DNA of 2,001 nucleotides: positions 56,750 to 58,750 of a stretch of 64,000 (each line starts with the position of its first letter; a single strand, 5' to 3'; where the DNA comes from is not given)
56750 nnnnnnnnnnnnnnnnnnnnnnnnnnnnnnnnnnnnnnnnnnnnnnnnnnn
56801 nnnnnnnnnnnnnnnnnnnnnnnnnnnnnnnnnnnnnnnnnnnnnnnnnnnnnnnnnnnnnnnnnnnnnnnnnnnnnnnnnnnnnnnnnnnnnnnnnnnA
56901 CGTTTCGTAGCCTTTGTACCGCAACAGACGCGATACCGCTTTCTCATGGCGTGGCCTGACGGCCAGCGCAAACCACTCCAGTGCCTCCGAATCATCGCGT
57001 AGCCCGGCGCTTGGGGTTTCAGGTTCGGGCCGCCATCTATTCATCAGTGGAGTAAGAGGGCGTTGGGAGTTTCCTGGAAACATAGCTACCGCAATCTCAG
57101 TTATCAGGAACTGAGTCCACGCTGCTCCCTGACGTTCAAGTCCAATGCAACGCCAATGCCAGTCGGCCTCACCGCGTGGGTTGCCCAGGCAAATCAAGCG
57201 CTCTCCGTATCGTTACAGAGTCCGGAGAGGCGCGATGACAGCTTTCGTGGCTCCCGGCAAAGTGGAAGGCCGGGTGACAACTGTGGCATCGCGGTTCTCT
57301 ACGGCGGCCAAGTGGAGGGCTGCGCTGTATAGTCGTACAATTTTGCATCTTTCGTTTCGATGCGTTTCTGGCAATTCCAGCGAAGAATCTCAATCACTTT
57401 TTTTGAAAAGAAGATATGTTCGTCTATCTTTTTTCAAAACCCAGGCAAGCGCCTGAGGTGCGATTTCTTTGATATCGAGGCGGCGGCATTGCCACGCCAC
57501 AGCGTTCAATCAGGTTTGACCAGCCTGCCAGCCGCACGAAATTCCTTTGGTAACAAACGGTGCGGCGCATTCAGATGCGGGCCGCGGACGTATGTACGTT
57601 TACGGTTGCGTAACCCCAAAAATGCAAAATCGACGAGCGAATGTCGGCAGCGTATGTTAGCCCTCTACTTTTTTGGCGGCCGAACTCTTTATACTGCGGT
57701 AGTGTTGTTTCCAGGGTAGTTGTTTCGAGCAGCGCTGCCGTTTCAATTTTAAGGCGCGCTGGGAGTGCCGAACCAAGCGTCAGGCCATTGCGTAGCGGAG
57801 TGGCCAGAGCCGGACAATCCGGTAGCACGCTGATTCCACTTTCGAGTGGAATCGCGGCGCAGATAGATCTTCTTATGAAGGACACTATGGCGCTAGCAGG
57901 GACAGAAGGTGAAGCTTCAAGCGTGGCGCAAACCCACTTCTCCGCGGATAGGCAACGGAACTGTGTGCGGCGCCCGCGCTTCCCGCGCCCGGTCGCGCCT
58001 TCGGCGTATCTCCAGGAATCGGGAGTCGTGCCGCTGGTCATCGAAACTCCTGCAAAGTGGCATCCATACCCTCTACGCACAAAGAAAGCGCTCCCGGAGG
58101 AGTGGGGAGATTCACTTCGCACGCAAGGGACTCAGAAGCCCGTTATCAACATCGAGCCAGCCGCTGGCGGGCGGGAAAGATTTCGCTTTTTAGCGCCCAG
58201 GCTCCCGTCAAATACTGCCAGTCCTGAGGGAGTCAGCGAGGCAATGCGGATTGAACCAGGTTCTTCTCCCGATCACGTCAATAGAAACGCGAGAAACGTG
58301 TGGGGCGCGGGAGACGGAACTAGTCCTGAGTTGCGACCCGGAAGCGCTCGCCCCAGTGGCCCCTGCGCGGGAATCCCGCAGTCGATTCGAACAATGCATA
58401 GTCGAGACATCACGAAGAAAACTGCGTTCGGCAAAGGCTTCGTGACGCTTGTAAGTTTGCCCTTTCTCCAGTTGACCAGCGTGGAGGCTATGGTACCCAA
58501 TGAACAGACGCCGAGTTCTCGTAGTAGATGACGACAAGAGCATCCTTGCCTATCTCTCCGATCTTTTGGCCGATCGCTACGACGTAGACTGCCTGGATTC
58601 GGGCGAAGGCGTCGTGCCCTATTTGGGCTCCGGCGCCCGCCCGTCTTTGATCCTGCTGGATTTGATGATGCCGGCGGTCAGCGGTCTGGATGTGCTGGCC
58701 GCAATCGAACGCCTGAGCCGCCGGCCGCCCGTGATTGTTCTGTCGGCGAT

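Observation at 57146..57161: Near-consensus sigma-54 promoter directly upstream of the NusG-paralog/polysaccharide operon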

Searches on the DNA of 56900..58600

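Call 34: search_rna_families(source=window, start=56900, end=58600, threshold=evalue, max_evalue=10, show_alignments=3)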
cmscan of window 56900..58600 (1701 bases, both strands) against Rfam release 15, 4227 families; matches with E-value up to 10: 2.
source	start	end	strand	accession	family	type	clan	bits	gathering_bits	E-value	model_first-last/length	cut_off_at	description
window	57832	57858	+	RF03139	S4-Bacteroidia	Cis-reg; leader;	CL00119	16.1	34.7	2.9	1-32/34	no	S4-Bacteroidia ribosomal protein leader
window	57218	57269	+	RF02087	Yar_3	Gene; lncRNA;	-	13.4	50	2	1-67/67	no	Yellow-achaete intergenic RNA conserved region 3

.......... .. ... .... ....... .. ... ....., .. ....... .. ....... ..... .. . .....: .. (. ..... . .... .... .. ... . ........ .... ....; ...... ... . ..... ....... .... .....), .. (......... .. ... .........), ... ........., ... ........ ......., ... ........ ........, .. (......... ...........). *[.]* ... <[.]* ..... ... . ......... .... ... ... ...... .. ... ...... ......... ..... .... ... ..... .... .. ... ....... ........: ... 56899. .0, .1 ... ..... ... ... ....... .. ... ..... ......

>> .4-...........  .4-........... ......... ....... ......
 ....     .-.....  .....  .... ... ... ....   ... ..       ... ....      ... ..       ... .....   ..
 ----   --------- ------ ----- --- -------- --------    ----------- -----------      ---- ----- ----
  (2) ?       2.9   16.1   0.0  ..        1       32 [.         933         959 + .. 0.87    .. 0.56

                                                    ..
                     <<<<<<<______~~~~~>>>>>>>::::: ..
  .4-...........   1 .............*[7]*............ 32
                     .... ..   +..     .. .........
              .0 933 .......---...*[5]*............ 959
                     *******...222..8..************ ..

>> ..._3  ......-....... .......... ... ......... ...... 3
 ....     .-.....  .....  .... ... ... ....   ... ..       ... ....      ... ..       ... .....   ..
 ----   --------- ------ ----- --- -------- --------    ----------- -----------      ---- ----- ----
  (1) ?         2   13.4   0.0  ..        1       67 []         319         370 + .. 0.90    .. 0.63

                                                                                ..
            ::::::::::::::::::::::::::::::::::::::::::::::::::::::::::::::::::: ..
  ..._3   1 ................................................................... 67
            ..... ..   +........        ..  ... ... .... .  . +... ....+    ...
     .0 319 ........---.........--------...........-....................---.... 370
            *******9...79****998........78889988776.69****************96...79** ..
